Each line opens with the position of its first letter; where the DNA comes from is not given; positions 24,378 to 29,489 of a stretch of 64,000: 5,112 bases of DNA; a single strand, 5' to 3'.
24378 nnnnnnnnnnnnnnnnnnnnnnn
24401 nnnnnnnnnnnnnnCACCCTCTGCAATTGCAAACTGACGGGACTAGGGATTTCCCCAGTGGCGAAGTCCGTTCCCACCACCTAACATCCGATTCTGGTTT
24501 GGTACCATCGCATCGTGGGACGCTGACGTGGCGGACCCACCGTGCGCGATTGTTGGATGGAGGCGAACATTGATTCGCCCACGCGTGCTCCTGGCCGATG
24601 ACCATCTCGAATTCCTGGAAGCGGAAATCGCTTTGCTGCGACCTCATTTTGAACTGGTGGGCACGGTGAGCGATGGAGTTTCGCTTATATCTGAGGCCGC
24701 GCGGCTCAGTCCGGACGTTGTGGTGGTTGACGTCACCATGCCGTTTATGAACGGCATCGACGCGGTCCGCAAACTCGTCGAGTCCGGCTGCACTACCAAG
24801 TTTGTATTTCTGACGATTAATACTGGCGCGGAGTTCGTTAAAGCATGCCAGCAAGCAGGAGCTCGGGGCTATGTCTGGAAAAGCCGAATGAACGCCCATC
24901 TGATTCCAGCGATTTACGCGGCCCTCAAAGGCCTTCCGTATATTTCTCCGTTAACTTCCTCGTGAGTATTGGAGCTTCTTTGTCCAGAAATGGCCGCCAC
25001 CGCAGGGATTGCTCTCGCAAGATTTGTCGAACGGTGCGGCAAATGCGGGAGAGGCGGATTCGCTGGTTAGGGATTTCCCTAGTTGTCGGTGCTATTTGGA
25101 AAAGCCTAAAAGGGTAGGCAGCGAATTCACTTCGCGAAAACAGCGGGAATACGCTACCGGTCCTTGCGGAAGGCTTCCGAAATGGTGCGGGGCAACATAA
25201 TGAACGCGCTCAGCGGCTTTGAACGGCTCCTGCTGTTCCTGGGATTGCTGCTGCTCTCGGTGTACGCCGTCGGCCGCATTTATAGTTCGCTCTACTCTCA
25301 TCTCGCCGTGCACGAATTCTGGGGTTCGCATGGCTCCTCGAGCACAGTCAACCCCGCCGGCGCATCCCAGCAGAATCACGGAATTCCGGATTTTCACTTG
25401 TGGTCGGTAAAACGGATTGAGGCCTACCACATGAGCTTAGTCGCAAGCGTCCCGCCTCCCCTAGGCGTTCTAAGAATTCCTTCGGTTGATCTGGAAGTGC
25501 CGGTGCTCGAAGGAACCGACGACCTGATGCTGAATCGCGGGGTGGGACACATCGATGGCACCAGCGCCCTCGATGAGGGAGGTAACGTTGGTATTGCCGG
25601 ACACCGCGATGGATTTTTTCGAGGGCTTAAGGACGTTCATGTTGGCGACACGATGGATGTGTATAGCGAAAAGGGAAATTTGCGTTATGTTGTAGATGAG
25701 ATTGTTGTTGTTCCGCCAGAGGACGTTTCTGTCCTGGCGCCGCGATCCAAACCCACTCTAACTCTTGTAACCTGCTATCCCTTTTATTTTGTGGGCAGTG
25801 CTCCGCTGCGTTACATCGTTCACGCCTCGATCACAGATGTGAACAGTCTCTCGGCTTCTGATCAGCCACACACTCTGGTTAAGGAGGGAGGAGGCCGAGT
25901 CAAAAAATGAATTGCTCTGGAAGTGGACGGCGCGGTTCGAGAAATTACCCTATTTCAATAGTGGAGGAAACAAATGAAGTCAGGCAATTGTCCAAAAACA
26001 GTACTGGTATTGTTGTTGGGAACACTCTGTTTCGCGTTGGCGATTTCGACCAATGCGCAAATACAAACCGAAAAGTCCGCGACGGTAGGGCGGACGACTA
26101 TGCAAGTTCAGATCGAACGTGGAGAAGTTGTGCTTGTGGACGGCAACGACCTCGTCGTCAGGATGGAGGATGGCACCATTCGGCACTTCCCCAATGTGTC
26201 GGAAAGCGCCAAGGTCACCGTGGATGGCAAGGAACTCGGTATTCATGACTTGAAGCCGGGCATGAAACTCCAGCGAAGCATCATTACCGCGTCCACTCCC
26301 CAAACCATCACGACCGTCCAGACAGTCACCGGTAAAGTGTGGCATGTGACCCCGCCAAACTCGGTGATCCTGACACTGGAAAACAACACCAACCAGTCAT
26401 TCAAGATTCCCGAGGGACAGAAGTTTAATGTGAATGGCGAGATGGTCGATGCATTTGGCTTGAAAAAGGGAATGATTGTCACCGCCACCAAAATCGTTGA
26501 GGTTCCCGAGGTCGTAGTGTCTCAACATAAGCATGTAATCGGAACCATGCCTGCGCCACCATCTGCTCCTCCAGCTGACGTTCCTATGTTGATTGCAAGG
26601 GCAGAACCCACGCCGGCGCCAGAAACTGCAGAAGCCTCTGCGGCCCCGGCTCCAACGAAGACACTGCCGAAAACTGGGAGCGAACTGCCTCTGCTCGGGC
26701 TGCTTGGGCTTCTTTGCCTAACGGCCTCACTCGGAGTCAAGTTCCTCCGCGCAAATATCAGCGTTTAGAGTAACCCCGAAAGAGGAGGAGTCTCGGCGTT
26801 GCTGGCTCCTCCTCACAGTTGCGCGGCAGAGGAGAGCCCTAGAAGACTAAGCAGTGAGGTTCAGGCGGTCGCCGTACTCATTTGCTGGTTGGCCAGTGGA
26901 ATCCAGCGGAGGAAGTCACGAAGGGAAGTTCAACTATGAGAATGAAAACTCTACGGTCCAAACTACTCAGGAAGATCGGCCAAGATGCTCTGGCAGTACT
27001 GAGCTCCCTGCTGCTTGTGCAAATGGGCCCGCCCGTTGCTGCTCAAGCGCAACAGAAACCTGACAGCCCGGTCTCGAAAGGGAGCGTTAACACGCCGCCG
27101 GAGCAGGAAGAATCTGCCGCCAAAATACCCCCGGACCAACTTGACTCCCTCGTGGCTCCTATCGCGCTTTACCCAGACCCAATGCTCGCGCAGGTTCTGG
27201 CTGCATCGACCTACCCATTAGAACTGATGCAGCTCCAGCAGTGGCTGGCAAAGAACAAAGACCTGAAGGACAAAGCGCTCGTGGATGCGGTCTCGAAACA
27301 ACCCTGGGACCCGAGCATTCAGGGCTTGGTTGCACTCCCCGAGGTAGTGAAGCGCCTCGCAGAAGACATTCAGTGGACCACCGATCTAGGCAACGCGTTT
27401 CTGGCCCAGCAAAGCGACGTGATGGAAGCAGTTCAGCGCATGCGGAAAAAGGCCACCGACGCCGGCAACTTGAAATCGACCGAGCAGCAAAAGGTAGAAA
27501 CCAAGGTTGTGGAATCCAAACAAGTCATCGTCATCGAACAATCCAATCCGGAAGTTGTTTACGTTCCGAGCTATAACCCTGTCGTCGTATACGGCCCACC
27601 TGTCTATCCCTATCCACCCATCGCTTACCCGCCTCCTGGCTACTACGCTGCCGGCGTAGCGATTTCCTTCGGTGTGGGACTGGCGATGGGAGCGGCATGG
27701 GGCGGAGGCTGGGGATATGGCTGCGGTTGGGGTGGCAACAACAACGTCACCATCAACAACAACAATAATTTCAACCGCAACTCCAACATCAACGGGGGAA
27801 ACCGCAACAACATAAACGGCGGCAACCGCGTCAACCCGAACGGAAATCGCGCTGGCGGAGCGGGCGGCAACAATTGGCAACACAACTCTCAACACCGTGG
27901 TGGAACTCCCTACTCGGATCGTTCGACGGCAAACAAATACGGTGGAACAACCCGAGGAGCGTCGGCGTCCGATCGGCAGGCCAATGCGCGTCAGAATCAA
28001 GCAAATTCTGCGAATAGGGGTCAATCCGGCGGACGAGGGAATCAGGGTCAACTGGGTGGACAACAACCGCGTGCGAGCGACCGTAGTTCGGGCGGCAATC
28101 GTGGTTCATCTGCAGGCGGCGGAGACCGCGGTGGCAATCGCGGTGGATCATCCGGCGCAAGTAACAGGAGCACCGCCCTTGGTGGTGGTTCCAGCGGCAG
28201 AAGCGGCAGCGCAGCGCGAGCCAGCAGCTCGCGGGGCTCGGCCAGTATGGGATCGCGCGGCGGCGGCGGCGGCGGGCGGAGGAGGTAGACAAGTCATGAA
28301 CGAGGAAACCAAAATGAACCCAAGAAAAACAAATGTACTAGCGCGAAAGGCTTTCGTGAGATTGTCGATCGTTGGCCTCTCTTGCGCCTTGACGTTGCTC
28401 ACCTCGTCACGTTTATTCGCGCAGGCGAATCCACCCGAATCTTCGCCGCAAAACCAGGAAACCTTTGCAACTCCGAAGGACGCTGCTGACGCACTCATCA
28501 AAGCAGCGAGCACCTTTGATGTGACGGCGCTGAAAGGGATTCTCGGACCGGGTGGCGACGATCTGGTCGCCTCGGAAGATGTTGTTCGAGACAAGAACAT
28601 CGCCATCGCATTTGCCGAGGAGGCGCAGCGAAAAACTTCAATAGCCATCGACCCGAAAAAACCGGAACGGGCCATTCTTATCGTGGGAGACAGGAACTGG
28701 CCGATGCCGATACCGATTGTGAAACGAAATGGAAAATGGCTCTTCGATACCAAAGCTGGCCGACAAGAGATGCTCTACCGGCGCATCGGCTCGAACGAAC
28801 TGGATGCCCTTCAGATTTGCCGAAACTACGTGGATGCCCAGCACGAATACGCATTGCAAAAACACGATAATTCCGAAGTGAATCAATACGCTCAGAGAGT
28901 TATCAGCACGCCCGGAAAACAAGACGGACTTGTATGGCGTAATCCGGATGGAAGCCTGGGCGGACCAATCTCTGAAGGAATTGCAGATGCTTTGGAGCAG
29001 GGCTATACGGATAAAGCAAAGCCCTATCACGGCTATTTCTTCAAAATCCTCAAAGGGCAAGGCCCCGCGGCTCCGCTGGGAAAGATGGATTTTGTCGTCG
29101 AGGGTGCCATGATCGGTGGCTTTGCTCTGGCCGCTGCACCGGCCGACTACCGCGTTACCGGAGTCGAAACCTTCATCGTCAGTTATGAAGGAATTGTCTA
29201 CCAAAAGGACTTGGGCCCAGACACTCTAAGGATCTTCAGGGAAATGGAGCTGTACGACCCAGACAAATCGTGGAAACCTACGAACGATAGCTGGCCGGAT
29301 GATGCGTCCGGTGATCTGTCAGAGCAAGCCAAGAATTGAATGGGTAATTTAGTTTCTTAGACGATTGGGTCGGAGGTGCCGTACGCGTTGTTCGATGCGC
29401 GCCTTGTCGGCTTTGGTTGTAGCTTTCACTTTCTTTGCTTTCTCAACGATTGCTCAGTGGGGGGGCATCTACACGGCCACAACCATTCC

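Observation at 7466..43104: Twelve copies of a 20-bp palindrome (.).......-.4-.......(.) define a putative island-wide regulon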

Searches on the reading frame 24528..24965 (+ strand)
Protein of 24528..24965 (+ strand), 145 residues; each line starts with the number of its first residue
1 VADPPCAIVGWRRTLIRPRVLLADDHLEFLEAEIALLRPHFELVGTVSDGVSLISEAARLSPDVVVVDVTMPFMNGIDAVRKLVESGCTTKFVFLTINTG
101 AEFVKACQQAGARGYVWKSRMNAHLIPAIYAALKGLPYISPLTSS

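Call 8: search_protein_families(library=pfam, proteins=[window:24528-24965:+])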
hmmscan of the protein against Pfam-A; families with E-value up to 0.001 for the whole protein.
window:24528-24965:+ (145 aa): 1 family
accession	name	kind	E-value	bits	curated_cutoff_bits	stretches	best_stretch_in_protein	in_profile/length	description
PF00072.30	Response_reg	-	6.8e-17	62.1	30.2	1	20-128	1-109/111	Response regulator receiver domain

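Call 41: search_protein_families(library=ncbifam, proteins=[window:24528-24965:+], max_evalue=0.00001)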
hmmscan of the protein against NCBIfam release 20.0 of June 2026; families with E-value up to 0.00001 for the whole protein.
window:24528-24965:+ (145 aa): 24 families
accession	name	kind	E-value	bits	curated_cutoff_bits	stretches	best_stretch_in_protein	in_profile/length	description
NF052445.1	RespRegMctR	equivalog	3.3e-18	65.9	300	1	19-140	3-126/205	two-component system response regulator MctR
NF011896.0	PRK15369.1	equivalog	1e-17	64.5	242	1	19-141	5-129/211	two component system response regulator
NF007935.0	PRK10651.1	equivalog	6.3e-16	58.2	250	1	19-136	8-127/216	two-component system response regulator NarL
NF007708.0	PRK10403.1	equivalog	7.2e-16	58.3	343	1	19-135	8-126/215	nitrate/nitrite response regulator protein NarP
NF007018.1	PRK09483.1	equivalog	2.6e-15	56.6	280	1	20-141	4-127/217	UvrY/SirA/GacA family response regulator transcription factor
NF001965.0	PRK00742.1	subfamily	1.4e-13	50.8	293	1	19-122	5-111/357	chemotaxis-specific protein-glutamate methyltransferase CheB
NF041367.1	CheY_Halo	equivalog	3.2e-13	50.1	200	1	20-127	1-108/114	chemotaxis protein CheY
NF007419.0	PRK09958.1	equivalog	4.9e-13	49.1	251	1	23-139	6-123/204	acid-sensing system DNA-binding response regulator EvgA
NF009206.0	PRK12555.1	subfamily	1.6e-10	40.5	342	1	33-122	18-108/340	chemotaxis-specific protein-glutamate methyltransferase CheB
TIGR02875.1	spore_0_A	equivalog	2.8e-10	39.9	200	1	19-119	4-108/262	sporulation transcription factor Spo0A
NF040689.1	MtrAB_MtrA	equivalog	5.6e-10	38.9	300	1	24-134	5-114/219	MtrAB system response regulator MtrA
NF041733.1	resp_reg_CseB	equivalog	6.8e-09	35.4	350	1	20-134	3-116/228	two-component system response regulator CseB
NF047465.1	hybrid_HK_LvrA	exception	4.5e-08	31.6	1200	1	17-119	467-570/819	hybrid histidine kinase/response regulator LvrA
NF047785.1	respo_reg_MadR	equivalog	1.2e-07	31.3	300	1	19-132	2-120/209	MadR family response regulator transcription factor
NF008677.0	PRK11697.1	equivalog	1.5e-07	31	246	1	20-98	4-83/238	two-component system response regulator BtsR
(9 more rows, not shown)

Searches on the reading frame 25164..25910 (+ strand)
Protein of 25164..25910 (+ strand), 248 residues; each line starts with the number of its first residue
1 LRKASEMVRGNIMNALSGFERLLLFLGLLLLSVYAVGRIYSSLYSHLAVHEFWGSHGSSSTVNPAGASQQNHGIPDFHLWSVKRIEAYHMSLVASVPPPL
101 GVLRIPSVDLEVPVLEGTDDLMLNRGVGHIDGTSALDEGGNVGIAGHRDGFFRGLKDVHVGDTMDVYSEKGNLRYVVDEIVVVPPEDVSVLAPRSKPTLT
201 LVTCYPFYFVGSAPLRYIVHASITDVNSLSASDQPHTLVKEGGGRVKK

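Call 8: search_protein_families(library=pfam, proteins=[window:25164-25910:+])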
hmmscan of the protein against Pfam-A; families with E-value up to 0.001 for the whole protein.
window:25164-25910:+ (248 aa): 1 family
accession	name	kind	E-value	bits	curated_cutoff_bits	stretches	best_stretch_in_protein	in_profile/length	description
PF04203.18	Sortase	-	2.3e-28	98.9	26.6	1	103-222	1-123/125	Sortase domain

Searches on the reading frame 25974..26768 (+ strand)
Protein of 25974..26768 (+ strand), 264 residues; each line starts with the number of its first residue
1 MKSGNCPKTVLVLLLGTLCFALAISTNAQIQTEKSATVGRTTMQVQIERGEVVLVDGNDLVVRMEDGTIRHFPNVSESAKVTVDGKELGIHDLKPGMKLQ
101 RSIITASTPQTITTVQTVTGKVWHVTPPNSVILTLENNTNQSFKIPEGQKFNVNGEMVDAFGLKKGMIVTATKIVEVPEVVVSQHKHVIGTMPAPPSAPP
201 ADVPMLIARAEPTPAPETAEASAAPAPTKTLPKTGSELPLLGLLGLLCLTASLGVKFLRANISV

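Call 8: search_protein_families(library=pfam, proteins=[window:25974-26768:+])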
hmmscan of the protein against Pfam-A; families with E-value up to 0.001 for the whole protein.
window:25974-26768:+ (264 aa): 0 families

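Call 33: search_protein_families(library=ncbifam, proteins=[window:25974-26768:+])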
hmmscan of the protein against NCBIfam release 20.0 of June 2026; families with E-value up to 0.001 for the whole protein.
window:25974-26768:+ (264 aa): 1 family
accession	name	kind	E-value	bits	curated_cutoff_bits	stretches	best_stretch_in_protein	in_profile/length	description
NF053819.1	EF0750_LPXTG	subfamily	0.00078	19.9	47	0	215-257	56-100/105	EF2685/EF0750 family sortase-dependent surface protein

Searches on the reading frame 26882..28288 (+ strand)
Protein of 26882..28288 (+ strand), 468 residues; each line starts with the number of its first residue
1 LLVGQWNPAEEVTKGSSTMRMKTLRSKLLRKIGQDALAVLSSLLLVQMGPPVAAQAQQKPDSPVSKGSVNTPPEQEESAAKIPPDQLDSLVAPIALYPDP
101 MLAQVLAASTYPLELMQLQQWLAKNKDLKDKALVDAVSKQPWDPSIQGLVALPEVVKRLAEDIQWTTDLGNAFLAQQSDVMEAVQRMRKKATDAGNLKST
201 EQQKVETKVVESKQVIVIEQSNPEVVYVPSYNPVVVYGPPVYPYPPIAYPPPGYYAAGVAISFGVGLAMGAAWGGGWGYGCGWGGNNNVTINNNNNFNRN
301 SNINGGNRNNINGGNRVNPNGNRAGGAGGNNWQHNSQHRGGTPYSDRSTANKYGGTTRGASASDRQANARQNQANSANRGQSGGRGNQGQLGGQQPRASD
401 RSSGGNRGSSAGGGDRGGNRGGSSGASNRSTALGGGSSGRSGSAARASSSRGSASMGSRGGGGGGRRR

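Call 8: search_protein_families(library=pfam, proteins=[window:26882-28288:+])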
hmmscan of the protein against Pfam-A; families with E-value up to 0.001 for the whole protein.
window:26882-28288:+ (468 aa): 1 family
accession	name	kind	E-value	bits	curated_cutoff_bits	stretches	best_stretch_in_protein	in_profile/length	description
PF11737.13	DUF3300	-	1.4e-73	247.6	25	1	85-312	3-220/227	Protein of unknown function (DUF3300)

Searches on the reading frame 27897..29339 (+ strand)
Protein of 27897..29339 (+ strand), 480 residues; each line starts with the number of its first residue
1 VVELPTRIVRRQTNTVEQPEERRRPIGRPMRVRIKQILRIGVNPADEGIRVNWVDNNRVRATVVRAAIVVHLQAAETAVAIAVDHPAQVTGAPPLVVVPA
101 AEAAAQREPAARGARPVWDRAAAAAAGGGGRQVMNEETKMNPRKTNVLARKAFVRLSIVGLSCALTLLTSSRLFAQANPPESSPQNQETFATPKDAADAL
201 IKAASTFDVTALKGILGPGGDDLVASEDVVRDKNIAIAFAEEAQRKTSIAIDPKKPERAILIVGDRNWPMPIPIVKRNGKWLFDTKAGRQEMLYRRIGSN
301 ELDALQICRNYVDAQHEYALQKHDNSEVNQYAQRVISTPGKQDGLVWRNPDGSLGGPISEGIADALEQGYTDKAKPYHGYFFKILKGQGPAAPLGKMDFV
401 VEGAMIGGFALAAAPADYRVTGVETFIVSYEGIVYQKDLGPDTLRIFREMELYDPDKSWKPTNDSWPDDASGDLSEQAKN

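Call 8: search_protein_families(library=pfam, proteins=[window:27897-29339:+])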
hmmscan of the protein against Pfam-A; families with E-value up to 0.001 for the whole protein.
window:27897-29339:+ (480 aa): 1 family
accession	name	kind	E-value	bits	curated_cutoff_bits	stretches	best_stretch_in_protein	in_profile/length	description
PF11453.13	DUF2950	-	2.2e-104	348.9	20.2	1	187-460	1-272/274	Protein of unknown function (DUF2950)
